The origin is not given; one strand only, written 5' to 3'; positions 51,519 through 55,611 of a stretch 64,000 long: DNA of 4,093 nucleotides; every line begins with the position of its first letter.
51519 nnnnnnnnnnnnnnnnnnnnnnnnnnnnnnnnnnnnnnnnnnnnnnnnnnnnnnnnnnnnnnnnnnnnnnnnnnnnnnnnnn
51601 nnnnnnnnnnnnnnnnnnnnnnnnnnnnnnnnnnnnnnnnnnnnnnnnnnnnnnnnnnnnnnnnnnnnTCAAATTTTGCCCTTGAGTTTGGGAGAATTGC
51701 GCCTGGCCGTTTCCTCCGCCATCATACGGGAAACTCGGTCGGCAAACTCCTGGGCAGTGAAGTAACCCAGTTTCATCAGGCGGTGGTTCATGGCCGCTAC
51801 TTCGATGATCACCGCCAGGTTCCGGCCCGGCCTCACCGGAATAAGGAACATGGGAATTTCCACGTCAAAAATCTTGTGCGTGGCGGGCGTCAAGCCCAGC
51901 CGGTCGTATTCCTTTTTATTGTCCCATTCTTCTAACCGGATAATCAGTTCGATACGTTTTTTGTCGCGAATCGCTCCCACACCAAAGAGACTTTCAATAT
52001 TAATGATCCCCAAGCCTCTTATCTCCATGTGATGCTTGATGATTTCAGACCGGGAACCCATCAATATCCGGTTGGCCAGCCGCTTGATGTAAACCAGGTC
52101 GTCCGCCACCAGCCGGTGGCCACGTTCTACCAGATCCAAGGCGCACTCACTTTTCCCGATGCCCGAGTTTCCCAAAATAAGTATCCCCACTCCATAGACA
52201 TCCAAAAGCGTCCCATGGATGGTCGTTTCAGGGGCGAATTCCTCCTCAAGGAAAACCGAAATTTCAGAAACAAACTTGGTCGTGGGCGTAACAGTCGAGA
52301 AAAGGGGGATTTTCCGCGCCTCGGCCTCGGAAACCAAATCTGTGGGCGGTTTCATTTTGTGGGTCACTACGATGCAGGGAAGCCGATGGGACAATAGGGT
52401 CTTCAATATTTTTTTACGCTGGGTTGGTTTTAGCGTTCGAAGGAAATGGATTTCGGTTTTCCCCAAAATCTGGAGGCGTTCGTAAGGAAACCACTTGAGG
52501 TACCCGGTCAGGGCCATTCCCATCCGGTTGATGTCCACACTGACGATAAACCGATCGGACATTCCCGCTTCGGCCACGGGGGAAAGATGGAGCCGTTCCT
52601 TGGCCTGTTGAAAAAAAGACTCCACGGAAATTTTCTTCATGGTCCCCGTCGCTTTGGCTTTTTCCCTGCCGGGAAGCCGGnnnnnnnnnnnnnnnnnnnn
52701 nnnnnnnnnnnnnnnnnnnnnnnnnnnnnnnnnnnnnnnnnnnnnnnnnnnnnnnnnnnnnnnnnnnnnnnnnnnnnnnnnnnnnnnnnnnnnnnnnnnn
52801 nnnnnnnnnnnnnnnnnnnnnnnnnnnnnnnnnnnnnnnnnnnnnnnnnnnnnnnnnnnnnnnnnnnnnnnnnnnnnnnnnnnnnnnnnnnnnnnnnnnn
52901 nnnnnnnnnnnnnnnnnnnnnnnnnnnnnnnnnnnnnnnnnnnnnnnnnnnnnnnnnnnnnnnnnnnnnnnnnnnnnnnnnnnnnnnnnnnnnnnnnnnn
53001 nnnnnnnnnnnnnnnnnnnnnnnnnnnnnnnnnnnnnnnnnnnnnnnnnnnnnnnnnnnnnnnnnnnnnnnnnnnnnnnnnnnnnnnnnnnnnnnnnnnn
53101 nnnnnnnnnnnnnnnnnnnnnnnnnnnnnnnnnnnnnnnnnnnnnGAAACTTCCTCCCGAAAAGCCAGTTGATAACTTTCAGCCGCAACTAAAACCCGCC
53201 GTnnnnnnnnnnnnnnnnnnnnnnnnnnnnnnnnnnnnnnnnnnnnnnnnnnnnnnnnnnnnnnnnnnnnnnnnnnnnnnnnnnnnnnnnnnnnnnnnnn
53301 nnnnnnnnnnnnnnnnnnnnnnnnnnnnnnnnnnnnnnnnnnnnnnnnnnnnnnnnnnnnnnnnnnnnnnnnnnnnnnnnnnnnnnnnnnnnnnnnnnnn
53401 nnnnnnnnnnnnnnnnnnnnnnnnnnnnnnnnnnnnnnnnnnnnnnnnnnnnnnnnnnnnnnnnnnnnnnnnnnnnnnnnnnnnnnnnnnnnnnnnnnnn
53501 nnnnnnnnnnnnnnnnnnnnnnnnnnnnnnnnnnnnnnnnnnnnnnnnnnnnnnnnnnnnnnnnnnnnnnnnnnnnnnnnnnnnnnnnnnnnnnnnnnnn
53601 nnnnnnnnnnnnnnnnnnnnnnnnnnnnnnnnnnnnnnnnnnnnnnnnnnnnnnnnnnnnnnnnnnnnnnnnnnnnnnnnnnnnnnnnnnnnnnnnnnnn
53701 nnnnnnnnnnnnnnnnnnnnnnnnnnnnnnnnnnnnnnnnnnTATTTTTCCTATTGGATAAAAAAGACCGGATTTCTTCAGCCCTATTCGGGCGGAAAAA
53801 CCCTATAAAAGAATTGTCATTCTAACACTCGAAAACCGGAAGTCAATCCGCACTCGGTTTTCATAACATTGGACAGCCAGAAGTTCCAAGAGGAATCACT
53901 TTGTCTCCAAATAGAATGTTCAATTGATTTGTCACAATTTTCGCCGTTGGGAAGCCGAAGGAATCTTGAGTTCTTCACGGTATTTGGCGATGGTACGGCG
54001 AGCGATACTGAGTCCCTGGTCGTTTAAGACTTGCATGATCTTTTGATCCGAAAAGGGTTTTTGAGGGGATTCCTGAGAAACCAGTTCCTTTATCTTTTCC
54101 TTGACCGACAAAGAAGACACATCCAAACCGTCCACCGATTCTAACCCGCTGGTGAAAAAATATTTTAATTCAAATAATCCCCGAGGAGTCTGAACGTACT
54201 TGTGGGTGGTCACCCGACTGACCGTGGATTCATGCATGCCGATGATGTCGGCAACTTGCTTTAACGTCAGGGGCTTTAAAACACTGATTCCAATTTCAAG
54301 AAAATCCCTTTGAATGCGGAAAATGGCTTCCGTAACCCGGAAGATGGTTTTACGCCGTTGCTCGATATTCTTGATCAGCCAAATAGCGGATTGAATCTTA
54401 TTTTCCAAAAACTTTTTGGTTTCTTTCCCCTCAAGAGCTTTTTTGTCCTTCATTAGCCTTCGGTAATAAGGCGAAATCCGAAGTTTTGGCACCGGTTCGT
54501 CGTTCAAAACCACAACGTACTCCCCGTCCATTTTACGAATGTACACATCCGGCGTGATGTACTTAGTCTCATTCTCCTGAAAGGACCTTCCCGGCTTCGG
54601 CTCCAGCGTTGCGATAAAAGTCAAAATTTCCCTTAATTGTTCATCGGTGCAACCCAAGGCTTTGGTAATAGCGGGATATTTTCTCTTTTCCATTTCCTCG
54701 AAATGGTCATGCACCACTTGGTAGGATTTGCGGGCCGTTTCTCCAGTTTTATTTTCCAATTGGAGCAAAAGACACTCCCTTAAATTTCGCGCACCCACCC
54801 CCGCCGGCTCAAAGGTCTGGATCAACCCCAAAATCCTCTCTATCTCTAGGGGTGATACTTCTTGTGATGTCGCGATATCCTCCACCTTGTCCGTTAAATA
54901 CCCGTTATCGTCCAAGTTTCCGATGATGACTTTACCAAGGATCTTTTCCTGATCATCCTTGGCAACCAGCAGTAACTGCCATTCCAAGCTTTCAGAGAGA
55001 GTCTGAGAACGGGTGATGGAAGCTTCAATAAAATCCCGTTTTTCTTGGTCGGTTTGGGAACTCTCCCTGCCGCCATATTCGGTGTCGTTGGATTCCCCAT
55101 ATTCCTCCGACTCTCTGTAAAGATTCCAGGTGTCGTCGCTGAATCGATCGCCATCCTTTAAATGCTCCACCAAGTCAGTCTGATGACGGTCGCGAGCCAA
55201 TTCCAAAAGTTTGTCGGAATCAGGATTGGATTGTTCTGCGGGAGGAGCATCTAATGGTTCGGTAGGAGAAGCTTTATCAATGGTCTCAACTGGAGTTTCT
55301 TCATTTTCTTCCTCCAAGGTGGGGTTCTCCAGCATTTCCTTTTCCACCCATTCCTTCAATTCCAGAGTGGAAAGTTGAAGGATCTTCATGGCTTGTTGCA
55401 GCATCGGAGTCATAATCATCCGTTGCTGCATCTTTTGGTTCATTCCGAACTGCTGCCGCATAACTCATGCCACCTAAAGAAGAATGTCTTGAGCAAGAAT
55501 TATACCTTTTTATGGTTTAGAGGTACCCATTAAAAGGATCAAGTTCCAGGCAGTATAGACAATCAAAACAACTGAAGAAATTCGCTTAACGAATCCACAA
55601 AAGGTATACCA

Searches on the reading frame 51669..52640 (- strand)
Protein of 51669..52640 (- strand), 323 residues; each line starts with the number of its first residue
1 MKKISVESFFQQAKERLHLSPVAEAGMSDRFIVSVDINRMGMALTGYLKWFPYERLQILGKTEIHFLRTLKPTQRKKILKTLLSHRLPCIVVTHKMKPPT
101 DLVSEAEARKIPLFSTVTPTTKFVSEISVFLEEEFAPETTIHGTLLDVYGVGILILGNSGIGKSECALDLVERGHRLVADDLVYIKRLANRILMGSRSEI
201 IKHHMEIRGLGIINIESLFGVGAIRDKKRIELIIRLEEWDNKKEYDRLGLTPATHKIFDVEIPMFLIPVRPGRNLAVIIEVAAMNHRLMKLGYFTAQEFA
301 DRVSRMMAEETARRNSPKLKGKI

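Call 18: search_protein_families(library=pfam, proteins=[window:51669-52640:-])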
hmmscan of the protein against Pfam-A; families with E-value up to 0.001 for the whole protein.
window:51669-52640:- (323 aa): 3 families
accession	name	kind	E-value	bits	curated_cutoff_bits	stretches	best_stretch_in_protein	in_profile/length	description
PF07475.17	Hpr_kinase_C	-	4.1e-72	241.7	33.3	1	134-302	2-170/171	HPr Serine kinase C-terminal domain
PF02603.21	Hpr_kinase_N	-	2.9e-33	115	24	1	4-131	1-125/125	HPr Serine kinase N terminus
PF07085.17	DRTGG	-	0.00065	19.9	25.2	0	74-127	49-102/105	DRTGG domain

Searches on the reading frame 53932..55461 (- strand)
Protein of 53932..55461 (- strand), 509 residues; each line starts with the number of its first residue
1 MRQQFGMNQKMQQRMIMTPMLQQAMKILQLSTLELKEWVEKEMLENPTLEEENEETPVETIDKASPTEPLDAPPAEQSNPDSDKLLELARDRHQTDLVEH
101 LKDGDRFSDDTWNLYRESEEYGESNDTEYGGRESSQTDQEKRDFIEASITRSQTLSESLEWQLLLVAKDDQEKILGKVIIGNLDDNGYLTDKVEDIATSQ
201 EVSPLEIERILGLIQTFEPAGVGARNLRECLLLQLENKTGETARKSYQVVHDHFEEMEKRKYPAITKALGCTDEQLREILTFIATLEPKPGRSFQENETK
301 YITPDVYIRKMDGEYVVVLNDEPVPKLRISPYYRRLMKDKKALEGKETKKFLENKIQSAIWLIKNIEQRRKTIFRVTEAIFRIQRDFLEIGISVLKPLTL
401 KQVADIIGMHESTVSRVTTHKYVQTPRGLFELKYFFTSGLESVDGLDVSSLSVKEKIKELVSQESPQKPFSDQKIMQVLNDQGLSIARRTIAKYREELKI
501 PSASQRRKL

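Call 18: search_protein_families(library=pfam, proteins=[window:53932-55461:-])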
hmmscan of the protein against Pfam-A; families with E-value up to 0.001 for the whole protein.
window:53932-55461:- (509 aa): 3 families
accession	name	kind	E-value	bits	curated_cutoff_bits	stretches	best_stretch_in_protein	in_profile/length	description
PF04963.19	Sigma54_CBD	-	1e-63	214.9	22.9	1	145-333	2-185/185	Sigma-54 factor, core binding domain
PF04552.19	Sigma54_DBD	-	9.3e-63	211.2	22.8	1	350-508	2-160/160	Sigma-54, DNA binding domain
PF00309.25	Sigma54_AID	-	7.1e-16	58.2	23.8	1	7-51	2-46/46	Sigma-54 factor, Activator interacting domain (AID)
